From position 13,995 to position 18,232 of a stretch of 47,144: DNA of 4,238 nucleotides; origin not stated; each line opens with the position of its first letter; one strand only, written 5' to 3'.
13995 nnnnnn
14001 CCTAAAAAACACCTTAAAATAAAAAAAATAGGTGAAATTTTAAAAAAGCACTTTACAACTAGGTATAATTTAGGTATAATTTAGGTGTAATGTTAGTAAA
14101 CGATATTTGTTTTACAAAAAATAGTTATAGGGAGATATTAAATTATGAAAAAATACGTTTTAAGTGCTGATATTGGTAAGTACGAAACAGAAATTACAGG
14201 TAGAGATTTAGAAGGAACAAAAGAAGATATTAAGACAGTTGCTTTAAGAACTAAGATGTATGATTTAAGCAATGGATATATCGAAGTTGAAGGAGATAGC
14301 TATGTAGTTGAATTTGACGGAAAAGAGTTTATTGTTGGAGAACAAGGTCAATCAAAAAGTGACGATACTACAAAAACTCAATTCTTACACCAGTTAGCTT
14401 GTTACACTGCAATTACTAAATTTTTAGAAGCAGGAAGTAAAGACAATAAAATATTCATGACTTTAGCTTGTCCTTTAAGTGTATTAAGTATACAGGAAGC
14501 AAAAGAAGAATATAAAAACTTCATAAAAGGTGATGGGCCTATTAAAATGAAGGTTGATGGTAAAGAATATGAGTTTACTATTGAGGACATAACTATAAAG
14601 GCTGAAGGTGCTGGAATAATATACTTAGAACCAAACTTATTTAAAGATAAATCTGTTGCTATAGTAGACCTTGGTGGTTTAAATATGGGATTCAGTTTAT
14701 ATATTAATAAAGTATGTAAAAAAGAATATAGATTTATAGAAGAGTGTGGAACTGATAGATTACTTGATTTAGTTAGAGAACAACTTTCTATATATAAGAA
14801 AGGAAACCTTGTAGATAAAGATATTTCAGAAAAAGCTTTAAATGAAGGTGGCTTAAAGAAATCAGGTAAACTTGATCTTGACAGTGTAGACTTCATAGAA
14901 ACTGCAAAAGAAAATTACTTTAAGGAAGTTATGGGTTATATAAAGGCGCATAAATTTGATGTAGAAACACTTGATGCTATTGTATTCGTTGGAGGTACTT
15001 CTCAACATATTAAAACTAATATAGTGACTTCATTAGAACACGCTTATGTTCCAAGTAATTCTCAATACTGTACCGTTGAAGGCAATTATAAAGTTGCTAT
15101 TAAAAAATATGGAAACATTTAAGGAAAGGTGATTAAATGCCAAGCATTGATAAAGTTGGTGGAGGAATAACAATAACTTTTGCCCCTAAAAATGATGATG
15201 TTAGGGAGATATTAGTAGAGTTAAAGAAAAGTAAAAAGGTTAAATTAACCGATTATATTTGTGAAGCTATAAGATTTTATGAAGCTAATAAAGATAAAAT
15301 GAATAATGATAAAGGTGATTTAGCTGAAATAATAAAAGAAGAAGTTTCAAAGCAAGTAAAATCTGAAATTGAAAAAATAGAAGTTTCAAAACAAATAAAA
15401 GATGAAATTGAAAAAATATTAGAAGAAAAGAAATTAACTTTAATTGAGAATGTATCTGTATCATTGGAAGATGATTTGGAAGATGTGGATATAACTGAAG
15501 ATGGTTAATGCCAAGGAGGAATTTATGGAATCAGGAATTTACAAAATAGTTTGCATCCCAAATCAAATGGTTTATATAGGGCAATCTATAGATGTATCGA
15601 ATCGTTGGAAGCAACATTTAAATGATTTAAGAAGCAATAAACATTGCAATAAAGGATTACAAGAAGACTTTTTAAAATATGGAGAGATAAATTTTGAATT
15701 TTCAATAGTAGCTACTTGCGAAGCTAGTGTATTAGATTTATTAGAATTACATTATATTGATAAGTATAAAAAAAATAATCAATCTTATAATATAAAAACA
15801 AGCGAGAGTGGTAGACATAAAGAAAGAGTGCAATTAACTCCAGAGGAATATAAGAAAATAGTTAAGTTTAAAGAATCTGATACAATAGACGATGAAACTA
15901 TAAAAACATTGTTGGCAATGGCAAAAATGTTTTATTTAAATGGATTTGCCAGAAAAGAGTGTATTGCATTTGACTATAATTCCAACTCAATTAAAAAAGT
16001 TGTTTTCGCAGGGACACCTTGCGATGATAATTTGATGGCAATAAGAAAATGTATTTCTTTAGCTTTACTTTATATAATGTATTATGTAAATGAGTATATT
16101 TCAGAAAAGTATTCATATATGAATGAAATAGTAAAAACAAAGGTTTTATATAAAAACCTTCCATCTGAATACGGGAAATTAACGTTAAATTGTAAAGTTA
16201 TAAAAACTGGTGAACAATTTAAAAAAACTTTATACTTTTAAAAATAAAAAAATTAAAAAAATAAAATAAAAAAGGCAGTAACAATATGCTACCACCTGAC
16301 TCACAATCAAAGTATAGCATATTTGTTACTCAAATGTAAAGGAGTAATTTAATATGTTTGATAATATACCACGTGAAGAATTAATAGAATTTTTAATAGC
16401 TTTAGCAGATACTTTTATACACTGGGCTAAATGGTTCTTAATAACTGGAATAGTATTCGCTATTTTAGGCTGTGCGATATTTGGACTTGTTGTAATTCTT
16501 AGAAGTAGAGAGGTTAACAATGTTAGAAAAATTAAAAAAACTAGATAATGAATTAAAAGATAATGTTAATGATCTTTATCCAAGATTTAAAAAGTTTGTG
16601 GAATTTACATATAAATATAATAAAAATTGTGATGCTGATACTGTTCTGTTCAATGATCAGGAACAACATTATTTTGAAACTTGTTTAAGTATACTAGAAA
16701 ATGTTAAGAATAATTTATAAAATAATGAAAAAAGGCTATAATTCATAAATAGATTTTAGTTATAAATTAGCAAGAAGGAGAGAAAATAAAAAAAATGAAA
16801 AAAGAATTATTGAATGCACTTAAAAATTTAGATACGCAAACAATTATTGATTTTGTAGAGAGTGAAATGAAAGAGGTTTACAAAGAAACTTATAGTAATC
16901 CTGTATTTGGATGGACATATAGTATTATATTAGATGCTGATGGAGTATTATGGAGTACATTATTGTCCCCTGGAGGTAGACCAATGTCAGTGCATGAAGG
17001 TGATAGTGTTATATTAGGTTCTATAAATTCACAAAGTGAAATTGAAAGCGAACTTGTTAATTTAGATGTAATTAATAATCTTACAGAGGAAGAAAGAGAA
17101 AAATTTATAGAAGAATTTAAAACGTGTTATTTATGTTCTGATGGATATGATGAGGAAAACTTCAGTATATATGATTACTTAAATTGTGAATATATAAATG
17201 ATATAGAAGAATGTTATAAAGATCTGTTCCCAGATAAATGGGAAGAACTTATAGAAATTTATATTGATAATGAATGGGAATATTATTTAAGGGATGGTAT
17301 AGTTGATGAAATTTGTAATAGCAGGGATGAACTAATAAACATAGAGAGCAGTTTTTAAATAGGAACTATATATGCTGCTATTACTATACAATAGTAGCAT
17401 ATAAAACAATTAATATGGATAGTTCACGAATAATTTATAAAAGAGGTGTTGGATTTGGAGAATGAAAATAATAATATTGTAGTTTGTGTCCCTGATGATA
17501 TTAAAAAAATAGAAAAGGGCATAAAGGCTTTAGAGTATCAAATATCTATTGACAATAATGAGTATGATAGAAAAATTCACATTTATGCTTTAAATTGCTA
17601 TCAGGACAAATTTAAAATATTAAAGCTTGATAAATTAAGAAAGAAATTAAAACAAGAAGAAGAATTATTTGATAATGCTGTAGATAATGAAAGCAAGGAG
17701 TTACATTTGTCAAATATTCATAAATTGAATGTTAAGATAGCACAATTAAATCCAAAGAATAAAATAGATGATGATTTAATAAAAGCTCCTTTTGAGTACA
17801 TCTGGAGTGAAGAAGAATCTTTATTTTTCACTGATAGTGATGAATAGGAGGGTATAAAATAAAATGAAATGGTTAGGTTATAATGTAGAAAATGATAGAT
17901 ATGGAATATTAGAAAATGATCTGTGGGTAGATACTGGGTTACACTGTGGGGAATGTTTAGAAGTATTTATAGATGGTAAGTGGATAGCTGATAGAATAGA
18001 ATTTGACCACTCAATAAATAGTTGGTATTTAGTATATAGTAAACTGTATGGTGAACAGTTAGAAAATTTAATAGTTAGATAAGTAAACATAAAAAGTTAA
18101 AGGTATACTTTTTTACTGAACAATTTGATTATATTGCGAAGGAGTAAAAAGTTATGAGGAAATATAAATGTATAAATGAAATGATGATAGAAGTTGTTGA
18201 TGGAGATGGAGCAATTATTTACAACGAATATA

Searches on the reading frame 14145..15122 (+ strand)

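Call 14: search_protein_families(library=pfam, max_evalue=0.01, proteins=[window:14145-15122:+])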
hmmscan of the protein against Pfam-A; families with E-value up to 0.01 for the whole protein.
window:14145-15122:+ (325 aa): 1 family
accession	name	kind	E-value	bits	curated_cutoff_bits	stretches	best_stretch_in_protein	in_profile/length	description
PF17989.7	ALP_N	-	4.7e-17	63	26.3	1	8-157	2-148/148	Actin like proteins N terminal domain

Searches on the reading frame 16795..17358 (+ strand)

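Call 14: search_protein_families(library=pfam, max_evalue=0.01, proteins=[window:16795-17358:+])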
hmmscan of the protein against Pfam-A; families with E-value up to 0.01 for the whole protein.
window:16795-17358:+ (187 aa): 1 family
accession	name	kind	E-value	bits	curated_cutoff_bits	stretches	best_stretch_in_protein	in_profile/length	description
PF25375.1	Lin-15B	-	0.0024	18.3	27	1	94-145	36-86/121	Lin-15B-like domain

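Call 50: search_protein_families(library=ncbifam, max_evalue=0.01, proteins=[window:16795-17358:+])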
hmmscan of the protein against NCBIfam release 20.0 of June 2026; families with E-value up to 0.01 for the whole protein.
window:16795-17358:+ (187 aa): 0 families

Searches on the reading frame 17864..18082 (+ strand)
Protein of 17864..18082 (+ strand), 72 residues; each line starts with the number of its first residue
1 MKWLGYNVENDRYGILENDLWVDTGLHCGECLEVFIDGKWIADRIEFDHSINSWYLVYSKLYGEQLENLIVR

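Call 14: search_protein_families(library=pfam, max_evalue=0.01, proteins=[window:17864-18082:+])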
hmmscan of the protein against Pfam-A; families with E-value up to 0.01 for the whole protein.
window:17864-18082:+ (72 aa): 1 family
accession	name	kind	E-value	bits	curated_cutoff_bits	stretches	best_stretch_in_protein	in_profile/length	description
PF17295.7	DUF5348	-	5.8e-16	58.7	22.8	1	4-72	3-67/68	Domain of unknown function (DUF5348)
